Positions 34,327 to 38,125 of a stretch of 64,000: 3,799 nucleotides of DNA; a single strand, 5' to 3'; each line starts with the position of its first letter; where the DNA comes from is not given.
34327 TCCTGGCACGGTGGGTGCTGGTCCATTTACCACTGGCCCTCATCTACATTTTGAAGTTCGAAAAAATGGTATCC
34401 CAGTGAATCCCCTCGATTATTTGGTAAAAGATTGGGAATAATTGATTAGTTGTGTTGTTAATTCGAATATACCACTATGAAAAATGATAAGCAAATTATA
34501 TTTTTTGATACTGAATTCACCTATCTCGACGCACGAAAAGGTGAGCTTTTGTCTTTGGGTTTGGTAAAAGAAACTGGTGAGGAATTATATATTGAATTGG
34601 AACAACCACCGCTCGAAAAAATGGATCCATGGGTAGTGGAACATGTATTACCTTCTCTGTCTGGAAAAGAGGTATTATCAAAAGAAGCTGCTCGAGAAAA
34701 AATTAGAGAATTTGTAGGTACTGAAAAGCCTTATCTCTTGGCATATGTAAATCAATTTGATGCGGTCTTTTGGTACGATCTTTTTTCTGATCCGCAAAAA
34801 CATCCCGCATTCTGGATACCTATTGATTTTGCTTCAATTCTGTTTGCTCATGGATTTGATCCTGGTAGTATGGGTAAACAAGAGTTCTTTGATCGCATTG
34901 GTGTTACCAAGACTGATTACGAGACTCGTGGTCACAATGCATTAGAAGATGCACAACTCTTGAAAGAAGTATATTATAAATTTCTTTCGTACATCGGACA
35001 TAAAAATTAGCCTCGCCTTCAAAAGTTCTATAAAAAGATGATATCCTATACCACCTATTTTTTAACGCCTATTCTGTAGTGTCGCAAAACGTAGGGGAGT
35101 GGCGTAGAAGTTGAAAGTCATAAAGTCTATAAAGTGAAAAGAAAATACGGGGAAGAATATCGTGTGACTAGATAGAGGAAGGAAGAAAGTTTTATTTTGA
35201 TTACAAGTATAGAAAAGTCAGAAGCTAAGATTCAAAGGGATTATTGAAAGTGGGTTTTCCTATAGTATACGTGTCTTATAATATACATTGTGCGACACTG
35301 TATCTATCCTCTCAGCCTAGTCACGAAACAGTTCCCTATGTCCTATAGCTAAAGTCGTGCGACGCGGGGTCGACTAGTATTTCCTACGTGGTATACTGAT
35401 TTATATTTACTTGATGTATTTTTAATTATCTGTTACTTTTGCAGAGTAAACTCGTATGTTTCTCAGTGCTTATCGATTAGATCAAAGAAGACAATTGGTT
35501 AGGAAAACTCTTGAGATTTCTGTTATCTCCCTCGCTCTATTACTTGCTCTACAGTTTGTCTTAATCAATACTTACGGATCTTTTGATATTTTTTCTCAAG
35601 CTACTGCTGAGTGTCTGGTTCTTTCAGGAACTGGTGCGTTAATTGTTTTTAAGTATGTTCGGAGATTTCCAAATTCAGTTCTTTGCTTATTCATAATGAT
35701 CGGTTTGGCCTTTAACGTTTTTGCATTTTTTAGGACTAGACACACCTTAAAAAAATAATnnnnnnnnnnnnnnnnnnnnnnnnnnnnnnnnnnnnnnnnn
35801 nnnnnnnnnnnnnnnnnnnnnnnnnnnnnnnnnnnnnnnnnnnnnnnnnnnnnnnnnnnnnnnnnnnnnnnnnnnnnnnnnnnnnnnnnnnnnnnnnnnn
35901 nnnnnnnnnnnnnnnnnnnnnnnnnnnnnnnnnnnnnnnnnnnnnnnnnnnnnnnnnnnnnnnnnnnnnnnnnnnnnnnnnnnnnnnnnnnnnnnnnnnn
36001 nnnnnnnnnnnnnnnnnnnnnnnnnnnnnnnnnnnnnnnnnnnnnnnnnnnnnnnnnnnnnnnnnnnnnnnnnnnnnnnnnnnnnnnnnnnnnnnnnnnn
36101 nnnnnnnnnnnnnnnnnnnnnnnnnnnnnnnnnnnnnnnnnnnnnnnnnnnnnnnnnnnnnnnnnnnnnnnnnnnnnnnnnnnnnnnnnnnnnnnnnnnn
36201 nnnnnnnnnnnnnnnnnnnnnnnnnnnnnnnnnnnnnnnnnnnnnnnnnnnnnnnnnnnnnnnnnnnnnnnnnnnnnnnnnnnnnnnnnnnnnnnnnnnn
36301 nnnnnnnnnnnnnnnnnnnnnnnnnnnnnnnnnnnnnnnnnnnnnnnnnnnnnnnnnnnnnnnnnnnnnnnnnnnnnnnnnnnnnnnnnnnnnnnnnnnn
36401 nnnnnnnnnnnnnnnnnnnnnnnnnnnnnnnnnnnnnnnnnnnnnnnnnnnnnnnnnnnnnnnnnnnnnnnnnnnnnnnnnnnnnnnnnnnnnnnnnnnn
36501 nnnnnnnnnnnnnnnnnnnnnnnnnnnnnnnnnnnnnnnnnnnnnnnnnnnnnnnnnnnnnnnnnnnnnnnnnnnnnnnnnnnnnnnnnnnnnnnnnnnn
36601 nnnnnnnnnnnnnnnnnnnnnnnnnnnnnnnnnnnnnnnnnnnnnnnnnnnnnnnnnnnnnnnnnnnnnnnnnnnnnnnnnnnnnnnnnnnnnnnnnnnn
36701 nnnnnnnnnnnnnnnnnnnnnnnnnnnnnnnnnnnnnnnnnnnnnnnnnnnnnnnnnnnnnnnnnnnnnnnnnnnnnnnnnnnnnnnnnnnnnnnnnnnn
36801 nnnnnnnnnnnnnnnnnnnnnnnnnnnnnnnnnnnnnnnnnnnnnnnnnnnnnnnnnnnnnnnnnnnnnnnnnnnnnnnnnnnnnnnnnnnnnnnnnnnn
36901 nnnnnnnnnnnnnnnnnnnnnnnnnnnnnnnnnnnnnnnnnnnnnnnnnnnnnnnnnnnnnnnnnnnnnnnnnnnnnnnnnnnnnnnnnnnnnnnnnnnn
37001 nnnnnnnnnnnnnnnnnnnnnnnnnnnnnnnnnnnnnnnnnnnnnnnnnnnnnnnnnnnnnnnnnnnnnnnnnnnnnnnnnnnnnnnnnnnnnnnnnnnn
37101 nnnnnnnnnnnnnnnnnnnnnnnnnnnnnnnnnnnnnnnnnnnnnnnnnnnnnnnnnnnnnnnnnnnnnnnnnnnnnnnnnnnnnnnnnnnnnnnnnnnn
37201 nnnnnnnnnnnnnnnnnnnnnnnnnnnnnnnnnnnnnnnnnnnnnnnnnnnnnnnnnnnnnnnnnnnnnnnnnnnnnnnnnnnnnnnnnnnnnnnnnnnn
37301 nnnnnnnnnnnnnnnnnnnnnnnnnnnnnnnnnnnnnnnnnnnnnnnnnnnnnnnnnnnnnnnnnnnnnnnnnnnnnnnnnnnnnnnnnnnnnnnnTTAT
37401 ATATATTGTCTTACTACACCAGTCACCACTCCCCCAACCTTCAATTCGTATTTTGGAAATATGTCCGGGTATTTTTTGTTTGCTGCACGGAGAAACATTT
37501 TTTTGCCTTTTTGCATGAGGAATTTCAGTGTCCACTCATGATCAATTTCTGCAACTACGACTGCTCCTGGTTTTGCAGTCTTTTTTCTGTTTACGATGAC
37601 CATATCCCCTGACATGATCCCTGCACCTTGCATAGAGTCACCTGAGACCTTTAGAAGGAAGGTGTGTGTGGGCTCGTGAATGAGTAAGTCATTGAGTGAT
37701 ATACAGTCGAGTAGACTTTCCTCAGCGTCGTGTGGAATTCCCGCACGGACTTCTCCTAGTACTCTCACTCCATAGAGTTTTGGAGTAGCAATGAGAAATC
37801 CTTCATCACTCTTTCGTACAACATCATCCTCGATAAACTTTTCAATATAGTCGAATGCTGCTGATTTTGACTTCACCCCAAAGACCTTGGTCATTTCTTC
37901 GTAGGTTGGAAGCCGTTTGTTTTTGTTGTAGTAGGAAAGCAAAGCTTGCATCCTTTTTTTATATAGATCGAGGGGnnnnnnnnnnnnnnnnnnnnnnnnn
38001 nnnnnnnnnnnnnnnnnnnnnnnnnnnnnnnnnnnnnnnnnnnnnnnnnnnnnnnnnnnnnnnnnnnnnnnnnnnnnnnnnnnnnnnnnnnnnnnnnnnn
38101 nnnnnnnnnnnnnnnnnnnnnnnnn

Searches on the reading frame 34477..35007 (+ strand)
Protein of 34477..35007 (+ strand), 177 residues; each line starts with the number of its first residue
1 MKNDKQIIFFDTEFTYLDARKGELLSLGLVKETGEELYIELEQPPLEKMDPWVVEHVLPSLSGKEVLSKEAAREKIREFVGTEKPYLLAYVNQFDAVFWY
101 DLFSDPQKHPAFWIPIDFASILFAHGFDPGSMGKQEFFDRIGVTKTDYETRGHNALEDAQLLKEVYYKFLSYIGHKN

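Call 59: search_protein_families(library=pfam, proteins=[window:34477-35007:+], max_evalue=0.01)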
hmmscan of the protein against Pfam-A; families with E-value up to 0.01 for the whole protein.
window:34477-35007:+ (177 aa): 1 family
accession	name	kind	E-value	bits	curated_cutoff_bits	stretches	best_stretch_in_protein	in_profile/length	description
PF00929.31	RNase_T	-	3e-06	28.3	24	1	8-166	1-164/164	Exonuclease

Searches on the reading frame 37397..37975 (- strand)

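Call 59: search_protein_families(library=pfam, proteins=[window:37397-37975:-], max_evalue=0.01)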
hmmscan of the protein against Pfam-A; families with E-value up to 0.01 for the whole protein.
window:37397-37975:- (192 aa): 1 family
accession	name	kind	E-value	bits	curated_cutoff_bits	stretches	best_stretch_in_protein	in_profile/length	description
PF00717.28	Peptidase_S24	-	4.4e-26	91.3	23.3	1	72-184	2-115/116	Peptidase S24-like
